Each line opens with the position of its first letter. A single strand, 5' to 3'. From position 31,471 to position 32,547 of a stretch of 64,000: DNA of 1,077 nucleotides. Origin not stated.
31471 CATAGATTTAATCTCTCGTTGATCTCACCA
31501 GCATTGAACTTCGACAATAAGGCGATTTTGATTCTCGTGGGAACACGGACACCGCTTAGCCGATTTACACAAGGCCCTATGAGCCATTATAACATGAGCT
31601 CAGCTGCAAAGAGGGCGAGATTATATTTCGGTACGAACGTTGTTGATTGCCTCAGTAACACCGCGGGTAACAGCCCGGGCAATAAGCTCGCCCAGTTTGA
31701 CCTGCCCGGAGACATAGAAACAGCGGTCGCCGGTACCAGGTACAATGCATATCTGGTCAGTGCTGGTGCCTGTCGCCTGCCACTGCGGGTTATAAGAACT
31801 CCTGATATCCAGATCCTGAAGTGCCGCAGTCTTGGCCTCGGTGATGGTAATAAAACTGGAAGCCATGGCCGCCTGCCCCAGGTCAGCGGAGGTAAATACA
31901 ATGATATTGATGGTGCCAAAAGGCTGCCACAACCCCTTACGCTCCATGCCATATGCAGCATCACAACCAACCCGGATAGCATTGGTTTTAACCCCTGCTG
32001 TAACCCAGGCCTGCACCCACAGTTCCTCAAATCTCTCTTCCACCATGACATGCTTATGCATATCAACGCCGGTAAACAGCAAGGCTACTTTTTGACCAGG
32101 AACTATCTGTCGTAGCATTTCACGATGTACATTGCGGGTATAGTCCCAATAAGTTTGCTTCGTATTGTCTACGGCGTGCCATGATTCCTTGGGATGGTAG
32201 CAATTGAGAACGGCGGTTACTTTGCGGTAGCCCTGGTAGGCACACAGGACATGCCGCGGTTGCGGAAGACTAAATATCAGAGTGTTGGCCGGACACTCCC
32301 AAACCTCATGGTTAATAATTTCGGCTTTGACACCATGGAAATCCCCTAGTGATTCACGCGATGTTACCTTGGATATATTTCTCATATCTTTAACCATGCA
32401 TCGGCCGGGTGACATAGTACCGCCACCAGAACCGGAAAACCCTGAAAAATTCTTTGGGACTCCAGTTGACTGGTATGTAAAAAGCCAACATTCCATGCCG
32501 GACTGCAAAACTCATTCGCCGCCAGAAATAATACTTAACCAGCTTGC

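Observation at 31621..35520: Two tandem paralogous B12-binding radical SAM enzymes are translationally coupled to CbiZ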

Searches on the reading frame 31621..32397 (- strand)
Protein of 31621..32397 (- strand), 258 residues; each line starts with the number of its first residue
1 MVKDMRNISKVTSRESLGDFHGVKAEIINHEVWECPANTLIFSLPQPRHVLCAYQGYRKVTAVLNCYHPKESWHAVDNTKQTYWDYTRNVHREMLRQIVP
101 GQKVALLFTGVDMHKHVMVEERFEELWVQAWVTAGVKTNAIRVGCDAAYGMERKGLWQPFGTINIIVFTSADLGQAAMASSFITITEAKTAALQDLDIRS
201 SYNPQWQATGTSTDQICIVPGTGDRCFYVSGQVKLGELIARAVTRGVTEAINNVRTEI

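Call 3: search_protein_families(library=pfam, proteins=[window:31621-32397:-], max_evalue=0.01)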
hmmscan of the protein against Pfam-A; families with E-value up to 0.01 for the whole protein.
window:31621-32397:- (258 aa): 1 family
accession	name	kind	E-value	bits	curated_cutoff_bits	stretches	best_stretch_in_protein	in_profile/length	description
PF01955.23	CbiZ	-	2.1e-46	158.8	27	1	45-247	3-191/191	Adenosylcobinamide amidohydrolase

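Call 4: search_protein_families(library=ncbifam, proteins=[window:31621-32397:-], max_evalue=0.01)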
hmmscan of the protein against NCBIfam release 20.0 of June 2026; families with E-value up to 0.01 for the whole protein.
window:31621-32397:- (258 aa): 1 family
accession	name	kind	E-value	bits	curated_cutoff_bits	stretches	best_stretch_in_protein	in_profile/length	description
NF038002.1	bifunc_CbiS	equivalog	9.9e-18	64.6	250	1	83-250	39-191/335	bifunctional adenosylcobinamide hydrolase/alpha-ribazole phosphatase CbiS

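Call 22: find_homologous_proteins(query=window:31621-32397:-, max_evalue=0.00001)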
Query window:31621-32397:- (258 aa): 1390 proteins with E <= 0.00001 among 1765 candidates; the best 120 are listed.
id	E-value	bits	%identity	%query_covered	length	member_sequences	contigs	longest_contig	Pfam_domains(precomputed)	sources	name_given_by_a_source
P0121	4.1e-162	555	92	100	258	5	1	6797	PF01955.24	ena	-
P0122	1.2e-139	482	84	97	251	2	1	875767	PF01955.24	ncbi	ncbi:MAG: adenosylcobinamide amidohydrolase [Dehalogenimonas sp.]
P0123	4.3e-138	477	80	98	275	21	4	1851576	PF01955.24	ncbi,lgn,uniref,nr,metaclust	ncbi:adenosylcobinamide amidohydrolase [Dehalogenimonas alkenigignens]|uniref:Adenosylcobinamide ami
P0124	3.9e-133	460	79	97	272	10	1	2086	PF01955.24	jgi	jgi:adenosylcobinamide hydrolase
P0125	4.1e-128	444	76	98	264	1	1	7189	PF01955.24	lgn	-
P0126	9.2e-128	443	75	100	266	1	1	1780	PF01955.24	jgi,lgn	jgi:adenosylcobinamide amidohydrolase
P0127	1.7e-112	393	67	96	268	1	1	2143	PF01955.24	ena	-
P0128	2.9e-107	376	67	96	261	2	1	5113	PF01955.24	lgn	-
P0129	5.2e-104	365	64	96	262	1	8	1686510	PF01955.24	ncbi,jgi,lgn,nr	ncbi:protein of unknown function DUF105 [Dehalogenimonas lykanthroporepellens BL-DC-9]|jgi:adenosylc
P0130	1.4e-102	360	63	97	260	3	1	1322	PF01955.24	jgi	jgi:adenosylcobinamide amidohydrolase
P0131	1.6e-102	360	67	94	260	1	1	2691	PF01955.24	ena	-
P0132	1.4e-92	328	61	95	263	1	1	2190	PF01955.24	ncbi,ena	-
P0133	8.3e-84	299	56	97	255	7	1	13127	PF01955.24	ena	-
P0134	1.3e-79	285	54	92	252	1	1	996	PF01955.24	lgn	-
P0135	5.6e-79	283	53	94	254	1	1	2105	PF01955.24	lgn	-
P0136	2.3e-78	281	53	97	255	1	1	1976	PF01955.24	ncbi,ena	-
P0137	7.0e-78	279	53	93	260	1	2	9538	PF01955.24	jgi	-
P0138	2.5e-77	278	54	95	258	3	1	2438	PF01955.24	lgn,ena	-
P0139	3.8e-77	277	53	93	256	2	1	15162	PF01955.24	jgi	-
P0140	8.8e-77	276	53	97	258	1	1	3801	PF01955.24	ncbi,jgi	-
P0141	1.4e-76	275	54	92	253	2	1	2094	PF01955.24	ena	-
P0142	3.8e-76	274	53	93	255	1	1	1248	PF01955.24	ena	-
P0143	4.0e-76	274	54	93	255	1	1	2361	PF01955.24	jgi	jgi:adenosylcobinamide amidohydrolase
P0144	4.2e-76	274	53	96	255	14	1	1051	PF01955.24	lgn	-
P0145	5.7e-75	270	53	95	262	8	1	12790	PF01955.24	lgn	-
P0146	6.9e-75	270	52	94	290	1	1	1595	PF01955.24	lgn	-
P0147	1.1e-74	269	53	94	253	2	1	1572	PF01955.24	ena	-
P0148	2.0e-74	268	52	95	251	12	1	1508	PF01955.24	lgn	-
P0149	4.8e-74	267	51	95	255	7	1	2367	PF01955.24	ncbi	-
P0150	5.6e-74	267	51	94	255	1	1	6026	PF01955.24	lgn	-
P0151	6.4e-74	266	51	94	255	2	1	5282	PF01955.24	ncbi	-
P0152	7.5e-74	266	55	92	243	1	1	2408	PF01955.24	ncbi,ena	-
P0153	9.5e-74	266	51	93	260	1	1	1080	PF01955.24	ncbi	-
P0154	2.0e-73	265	53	92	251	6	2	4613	PF01955.24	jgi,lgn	-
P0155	2.8e-73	264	51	95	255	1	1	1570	PF01955.24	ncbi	-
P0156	3.7e-73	264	53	92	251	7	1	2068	PF01955.24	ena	-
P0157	5.5e-73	263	52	94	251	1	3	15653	PF01955.24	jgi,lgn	jgi:adenosylcobinamide amidohydrolase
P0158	5.5e-73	263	51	96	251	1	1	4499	PF01955.24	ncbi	-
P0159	6.8e-73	263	53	95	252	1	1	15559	PF01955.24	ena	-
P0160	8.7e-73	263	53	92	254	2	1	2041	PF01955.24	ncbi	-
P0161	1.2e-72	262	52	95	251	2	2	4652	PF01955.24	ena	-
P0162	1.2e-72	262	49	95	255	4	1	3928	PF01955.24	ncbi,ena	-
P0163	1.3e-72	262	51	97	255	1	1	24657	PF01955.24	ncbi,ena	-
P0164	2.2e-72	261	49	95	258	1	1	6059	PF01955.24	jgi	-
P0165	4.0e-72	261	53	92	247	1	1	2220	PF01955.24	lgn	-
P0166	5.6e-72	260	49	95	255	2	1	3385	PF01955.24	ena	-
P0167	6.2e-72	260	52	96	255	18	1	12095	PF01955.24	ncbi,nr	ncbi:MAG: adenosylcobinamide amidohydrolase [Chloroflexi bacterium]|nr:adenosylcobinamide amidohydro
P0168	1.0e-71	259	51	95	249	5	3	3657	PF01955.24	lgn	-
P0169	1.2e-71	259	52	95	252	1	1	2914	PF01955.24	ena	-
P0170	2.4e-71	258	52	92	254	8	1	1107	PF01955.24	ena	-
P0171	2.8e-71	258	50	94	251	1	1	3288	PF01955.24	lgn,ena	-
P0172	4.5e-71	257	52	96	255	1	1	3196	PF01955.24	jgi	jgi:adenosylcobinamide amidohydrolase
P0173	5.0e-71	257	52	91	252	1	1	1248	PF01955.24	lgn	-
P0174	6.6e-71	257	51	95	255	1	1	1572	PF01955.24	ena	-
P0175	7.9e-71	256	52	92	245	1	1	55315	PF01955.24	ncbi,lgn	ncbi:MAG: adenosylcobinamide amidohydrolase [Dehalococcoidales bacterium]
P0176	1.1e-70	256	51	92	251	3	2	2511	PF01955.24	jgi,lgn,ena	-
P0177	4.4e-70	254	52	91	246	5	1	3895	PF01955.24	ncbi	ncbi:MAG: adenosylcobinamide amidohydrolase [Dehalococcoidales bacterium]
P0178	4.6e-70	254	52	92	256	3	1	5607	PF01955.24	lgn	-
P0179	8.9e-70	253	49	97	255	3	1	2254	PF01955.24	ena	-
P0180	3.7e-69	251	49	94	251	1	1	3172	PF01955.24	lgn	-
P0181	4.1e-69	251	51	92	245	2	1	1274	PF01955.24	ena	-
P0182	7.8e-69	250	52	91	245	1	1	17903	PF01955.24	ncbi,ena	-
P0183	1.4e-68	249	49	95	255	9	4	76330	PF01955.24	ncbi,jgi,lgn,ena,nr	ncbi:MAG TPA: adenosylcobinamide amidohydrolase [Dehalococcoidia bacterium]|nr:adenosylcobinamide am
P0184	3.2e-68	248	52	91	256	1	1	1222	PF01955.24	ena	-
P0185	3.4e-68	248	52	91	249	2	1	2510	PF01955.24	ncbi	-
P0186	7.7e-68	247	51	92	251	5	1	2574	PF01955.24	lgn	-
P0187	9.3e-68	246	49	96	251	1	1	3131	PF01955.24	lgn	-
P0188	1.0e-67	246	52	90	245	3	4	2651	PF01955.24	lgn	-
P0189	4.8e-67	244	51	94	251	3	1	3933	PF01955.24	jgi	-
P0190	2.4e-66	242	49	91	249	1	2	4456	PF01955.24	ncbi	ncbi:MAG: adenosylcobinamide amidohydrolase [Dehalococcoidales bacterium]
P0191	3.8e-66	241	48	93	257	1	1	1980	PF01955.24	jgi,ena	-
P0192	4.5e-66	241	49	93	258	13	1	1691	PF01955.24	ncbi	-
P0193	5.6e-66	240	46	93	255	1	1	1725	PF01955.24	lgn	-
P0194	6.0e-66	240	50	95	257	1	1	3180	PF01955.24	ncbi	-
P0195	1.0e-65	240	48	94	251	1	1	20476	PF01955.24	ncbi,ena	-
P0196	2.0e-65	239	49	97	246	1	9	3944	PF01955.24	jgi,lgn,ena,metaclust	metaclust:\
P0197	9.3e-65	236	48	93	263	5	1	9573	PF01955.24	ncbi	-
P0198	2.1e-64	235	49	91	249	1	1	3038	PF01955.24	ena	-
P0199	4.7e-64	234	46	97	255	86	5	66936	PF01955.24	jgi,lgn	jgi:Uncharacterized conserved protein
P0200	8.4e-64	233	47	95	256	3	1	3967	PF01955.24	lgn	-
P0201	1.8e-63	232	47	92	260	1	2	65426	PF01955.24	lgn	-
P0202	2.0e-63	232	47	93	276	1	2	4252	PF01955.24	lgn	-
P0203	2.5e-63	232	47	92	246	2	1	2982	PF01955.24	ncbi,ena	-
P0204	3.3e-63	231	49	91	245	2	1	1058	PF01955.24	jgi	-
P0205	5.3e-63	231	48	92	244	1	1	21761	PF01955.24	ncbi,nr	ncbi:MAG: adenosylcobinamide amidohydrolase [Chloroflexi bacterium]|nr:adenosylcobinamide amidohydro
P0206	2.4e-62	228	52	88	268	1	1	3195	PF01955.24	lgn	-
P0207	4.4e-62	228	45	93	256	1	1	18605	PF01955.24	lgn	-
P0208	5.8e-62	227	48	90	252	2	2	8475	PF01955.24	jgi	jgi:adenosylcobinamide amidohydrolase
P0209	6.3e-62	227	49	91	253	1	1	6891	PF01955.24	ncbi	-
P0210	5.0e-61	224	47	90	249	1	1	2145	PF01955.24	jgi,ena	-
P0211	2.9e-60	222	48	93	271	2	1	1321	PF01955.24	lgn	-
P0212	1.1e-59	220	44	97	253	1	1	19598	PF01955.24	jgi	jgi:adenosylcobinamide amidohydrolase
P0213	1.3e-59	220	43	97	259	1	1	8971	PF01955.24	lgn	-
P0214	8.9e-59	217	47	91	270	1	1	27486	PF01955.24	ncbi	-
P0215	9.8e-59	217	51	85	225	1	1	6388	PF01955.24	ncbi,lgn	-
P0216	1.3e-58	216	43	94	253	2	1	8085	PF01955.24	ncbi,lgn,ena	-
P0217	2.8e-58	215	46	92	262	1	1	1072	PF01955.24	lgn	-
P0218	4.3e-58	215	46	90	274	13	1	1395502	PF01955.24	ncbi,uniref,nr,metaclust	ncbi:conserved hypothetical protein [Dehalococcoides mccartyi CBDB1]|uniref:Adenosylcobinamide amido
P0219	5.1e-57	211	45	90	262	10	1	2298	PF01955.24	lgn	-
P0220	5.1e-56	208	46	91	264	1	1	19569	PF01955.24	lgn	-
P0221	7.1e-56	207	43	94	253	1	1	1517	PF01955.24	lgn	-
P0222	8.1e-56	207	47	93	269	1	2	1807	PF01955.24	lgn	-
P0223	7.6e-55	204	47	93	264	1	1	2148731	PF01955.24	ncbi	ncbi:MAG: adenosylcobinamide amidohydrolase [Dehalogenimonas sp.]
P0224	6.5e-54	201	41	97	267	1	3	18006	PF01955.24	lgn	-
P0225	6.7e-54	201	45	90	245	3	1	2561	PF01955.24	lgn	-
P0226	1.8e-53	199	45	90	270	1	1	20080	PF01955.24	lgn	-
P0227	7.2e-53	197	44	84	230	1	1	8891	PF01955.24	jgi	jgi:adenosylcobinamide amidohydrolase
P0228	1.9e-52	196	44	90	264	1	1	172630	PF01955.24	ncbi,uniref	ncbi:adenosylcobinamide amidohydrolase [Dehalogenimonas sp. THU2]|uniref:adenosylcobinamide amidohyd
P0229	3.4e-52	195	45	93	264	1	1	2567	PF01955.24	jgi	jgi:adenosylcobinamide hydrolase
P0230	3.9e-52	195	47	81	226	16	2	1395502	PF01955.24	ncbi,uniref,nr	ncbi:cobalamin biosynthesis protein CbiZ [Dehalococcoides mccartyi]|uniref:Adenosylcobinamide amidoh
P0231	9.9e-52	194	46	89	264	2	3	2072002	PF01955.24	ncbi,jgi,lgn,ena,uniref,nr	ncbi:adenosylcobinamide amidohydrolase [Dehalogenimonas etheniformans]|uniref:Cobalamin biosynthesis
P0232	4.9e-50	188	41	97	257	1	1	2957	PF01955.24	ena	-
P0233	1.6e-49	186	42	93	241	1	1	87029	PF01955.24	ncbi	-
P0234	1.7e-49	186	44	93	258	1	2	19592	PF01955.24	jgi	jgi:adenosylcobinamide amidohydrolase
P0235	7.1e-49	184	42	93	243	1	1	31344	PF01955.24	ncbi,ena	-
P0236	2.0e-48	183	43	90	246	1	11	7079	PF01955.24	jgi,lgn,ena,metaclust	metaclust:\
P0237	4.1e-48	182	45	95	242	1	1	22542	PF01955.24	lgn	-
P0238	6.6e-48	181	42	96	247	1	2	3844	PF01955.24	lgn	-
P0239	1.6e-47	180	43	93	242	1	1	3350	PF01955.24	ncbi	-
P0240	2.0e-47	180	42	90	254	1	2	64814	PF01955.24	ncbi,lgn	ncbi:MAG: adenosylcobinamide amidohydrolase [Nitrospirota bacterium]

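Call 23: find_encoding_contigs(protein=P0123, flank=8000, max_places=2)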
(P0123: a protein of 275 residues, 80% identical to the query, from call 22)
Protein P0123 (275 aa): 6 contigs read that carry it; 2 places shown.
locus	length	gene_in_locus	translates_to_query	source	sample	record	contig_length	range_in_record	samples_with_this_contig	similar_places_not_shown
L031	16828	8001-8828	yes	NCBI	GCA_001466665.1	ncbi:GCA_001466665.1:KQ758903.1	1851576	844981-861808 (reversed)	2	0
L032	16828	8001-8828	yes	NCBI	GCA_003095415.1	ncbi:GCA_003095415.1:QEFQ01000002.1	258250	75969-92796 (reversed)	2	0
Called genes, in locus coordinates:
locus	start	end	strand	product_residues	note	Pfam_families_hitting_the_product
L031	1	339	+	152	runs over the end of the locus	PF13302:Acetyltransf_3 (weak), PF00583:Acetyltransf_1, PF13508:Acetyltransf_7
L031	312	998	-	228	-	PF06197:DUF998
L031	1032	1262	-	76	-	PF12728:HTH_17, PF00376:MerR (weak), PF13411:MerR_1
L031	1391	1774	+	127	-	PF09946:DUF2178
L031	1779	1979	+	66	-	PF12844:HTH_19, PF13560:HTH_31 (weak), PF01381:HTH_3, PF13443:HTH_26 (faint)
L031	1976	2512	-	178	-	PF20122:DUF6512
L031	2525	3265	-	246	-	PF20703:nSTAND1 (weak), PF01637:ATPase_2 (faint), PF09818:ABC_ATPase (faint), PF13191:AAA_16 (faint), PF00005:ABC_tran, PF02463:SMC_N, PF13304:AAA_21 (weak)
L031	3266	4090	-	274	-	PF00528:BPD_transp_1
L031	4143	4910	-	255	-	PF00497:SBP_bac_3, PF10613:Lig_chan-Glu_bd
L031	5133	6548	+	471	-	PF02310:B12-binding, PF04055:Radical_SAM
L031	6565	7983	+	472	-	PF02310:B12-binding, PF04055:Radical_SAM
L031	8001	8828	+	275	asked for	PF01955:CbiZ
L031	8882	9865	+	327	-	-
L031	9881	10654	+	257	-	PF03747:ADP_ribosyl_GH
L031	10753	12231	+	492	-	PF11074:DUF2779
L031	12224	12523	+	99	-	PF01713:Smr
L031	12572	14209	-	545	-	PF03321:GH3, PF23571:GH3_M, PF23572:GH3_C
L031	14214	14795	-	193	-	PF04191:PEMT (weak)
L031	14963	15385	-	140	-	-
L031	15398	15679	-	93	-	PF14947:HTH_45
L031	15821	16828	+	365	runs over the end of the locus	PF00437:T2SSE, PF13555:AAA_29 (faint), PF13604:AAA_30 (faint), PF13401:AAA_22 (weak)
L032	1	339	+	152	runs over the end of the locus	PF13302:Acetyltransf_3 (weak), PF00583:Acetyltransf_1, PF13508:Acetyltransf_7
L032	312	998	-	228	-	PF06197:DUF998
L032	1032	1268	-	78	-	PF12728:HTH_17, PF13411:MerR_1, PF00376:MerR (weak)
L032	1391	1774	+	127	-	PF09946:DUF2178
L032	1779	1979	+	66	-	PF12844:HTH_19, PF13560:HTH_31 (weak), PF01381:HTH_3, PF13443:HTH_26 (faint)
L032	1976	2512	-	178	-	PF20122:DUF6512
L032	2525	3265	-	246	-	PF20703:nSTAND1 (weak), PF01637:ATPase_2 (faint), PF09818:ABC_ATPase (faint), PF13191:AAA_16 (faint), PF00005:ABC_tran, PF02463:SMC_N, PF13304:AAA_21 (weak)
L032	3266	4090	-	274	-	PF00528:BPD_transp_1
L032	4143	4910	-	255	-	PF00497:SBP_bac_3, PF10613:Lig_chan-Glu_bd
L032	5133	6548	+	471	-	PF02310:B12-binding, PF04055:Radical_SAM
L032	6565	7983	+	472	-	PF02310:B12-binding, PF04055:Radical_SAM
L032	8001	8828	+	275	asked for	PF01955:CbiZ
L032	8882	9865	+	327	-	-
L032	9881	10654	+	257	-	PF03747:ADP_ribosyl_GH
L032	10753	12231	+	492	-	PF11074:DUF2779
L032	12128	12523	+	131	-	PF01713:Smr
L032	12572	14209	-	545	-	PF03321:GH3, PF23571:GH3_M, PF23572:GH3_C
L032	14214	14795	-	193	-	PF04191:PEMT (weak)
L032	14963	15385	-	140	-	-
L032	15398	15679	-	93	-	PF14947:HTH_45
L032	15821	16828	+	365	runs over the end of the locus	PF00437:T2SSE, PF13555:AAA_29 (faint), PF13604:AAA_30 (faint), PF13401:AAA_22 (weak)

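Call 24: find_encoding_contigs(protein=P0129, flank=8000, max_places=1)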
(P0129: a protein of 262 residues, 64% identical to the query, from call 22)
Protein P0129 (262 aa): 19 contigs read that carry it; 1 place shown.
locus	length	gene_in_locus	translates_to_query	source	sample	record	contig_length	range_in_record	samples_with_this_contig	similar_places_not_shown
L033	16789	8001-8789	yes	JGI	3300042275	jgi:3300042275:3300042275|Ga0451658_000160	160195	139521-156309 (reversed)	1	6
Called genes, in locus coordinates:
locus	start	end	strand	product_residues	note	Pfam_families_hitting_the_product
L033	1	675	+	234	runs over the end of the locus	PF00089:Trypsin, PF13365:Trypsin_2, PF00595:PDZ (weak), PF13180:PDZ_2, PF17820:PDZ_6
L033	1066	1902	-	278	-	PF01925:TauE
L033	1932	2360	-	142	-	PF01986:DUF123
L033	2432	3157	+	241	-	PF01925:TauE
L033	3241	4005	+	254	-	PF04402:SIMPL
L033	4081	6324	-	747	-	PF00580:UvrD-helicase, PF01443:Viral_helicase1 (faint), PF13245:AAA_19, PF13604:AAA_30 (faint), PF13361:UvrD_C, PF13538:UvrD_C_2, PF21196:PcrA_UvrD_tudor (weak)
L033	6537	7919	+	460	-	PF02310:B12-binding, PF04055:Radical_SAM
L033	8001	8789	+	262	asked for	PF01955:CbiZ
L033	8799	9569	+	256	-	PF03747:ADP_ribosyl_GH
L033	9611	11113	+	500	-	PF11074:DUF2779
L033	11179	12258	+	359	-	PF00437:T2SSE, PF13401:AAA_22 (faint)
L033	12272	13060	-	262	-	PF00528:BPD_transp_1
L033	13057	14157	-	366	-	PF00005:ABC_tran, PF13304:AAA_21 (faint), PF00571:CBS (weak)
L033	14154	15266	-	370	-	PF00528:BPD_transp_1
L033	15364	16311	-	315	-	PF04069:OpuAC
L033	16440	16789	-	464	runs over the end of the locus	PF13486:Dehalogenase (faint), PF13484:Fer4_16 (weak)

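Call 27: find_related_loci(query=A2, collection=metagenome_contigs, flank=6000)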
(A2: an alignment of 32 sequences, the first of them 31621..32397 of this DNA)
Query A2 (258 aa) in metagenome_contigs; peptide patterns used: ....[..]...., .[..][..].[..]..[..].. (x = any residue, [..] = any of these).
409 stretches matched a pattern; 370 encode a relative of the query (tblastn E <= 1e-3); the best 80 are kept; 80 distinct loci.
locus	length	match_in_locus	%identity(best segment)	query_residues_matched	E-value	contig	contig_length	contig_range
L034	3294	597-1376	80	6-257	6e-148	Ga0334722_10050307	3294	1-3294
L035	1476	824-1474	66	11-227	1e-110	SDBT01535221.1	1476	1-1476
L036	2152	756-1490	61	9-252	2e-104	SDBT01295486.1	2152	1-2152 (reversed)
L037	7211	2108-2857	55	9-258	4e-86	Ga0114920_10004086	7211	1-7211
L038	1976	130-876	53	5-253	9e-88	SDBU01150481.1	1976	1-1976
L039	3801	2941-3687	53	5-253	8e-83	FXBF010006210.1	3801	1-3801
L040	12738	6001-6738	52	9-253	9e-82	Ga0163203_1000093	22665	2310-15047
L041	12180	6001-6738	52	9-253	9e-82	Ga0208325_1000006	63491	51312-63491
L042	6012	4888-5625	52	9-253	5e-81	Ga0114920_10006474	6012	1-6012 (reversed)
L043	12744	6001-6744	52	7-253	8e-81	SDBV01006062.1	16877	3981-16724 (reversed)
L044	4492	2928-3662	52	10-253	4e-80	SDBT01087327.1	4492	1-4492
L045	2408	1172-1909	54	9-253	7e-82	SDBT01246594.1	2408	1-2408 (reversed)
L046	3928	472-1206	49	8-251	4e-78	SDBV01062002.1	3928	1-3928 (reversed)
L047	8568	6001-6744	51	9-258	3e-78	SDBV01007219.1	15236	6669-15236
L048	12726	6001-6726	49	9-253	6e-78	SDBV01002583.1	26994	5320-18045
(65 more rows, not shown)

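Call 30: find_encoding_contigs(protein=P0223, flank=9000, max_places=1)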
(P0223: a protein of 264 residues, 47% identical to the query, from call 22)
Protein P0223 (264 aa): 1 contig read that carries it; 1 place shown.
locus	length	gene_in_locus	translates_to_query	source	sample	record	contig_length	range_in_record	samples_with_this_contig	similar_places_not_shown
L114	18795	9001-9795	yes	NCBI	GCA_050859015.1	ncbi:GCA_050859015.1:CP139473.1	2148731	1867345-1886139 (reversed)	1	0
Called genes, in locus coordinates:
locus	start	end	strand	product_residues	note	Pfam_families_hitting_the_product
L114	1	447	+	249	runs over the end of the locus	PF01902:Diphthami_syn_2_N, PF28410:Diphthami_syn_2_C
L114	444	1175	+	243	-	PF04055:Radical_SAM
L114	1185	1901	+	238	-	PF00590:TP_methylase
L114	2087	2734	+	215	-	-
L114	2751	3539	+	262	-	PF01955:CbiZ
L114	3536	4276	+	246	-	PF04055:Radical_SAM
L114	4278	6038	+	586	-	PF00317:Ribonuc_red_lgN, PF02867:Ribonuc_red_lgC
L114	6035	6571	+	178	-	PF02572:CobA_CobO_BtuR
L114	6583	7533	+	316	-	PF03186:CobD_Cbib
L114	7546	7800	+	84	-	-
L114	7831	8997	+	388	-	PF00266:Aminotran_5, PF01212:Beta_elim_lyase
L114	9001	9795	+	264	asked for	PF01955:CbiZ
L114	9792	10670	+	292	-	PF01497:Peripla_BP_2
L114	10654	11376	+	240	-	PF00590:TP_methylase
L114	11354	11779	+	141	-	PF02572:CobA_CobO_BtuR (weak)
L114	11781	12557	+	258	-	PF00795:CN_hydrolase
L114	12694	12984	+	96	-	-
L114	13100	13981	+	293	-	PF08867:FRG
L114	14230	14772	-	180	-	-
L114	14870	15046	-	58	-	PF14168:YjzC (weak)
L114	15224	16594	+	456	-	-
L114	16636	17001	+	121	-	-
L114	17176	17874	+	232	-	PF14175:YaaC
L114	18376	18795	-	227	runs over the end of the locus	PF00072:Response_reg, PF00486:Trans_reg_C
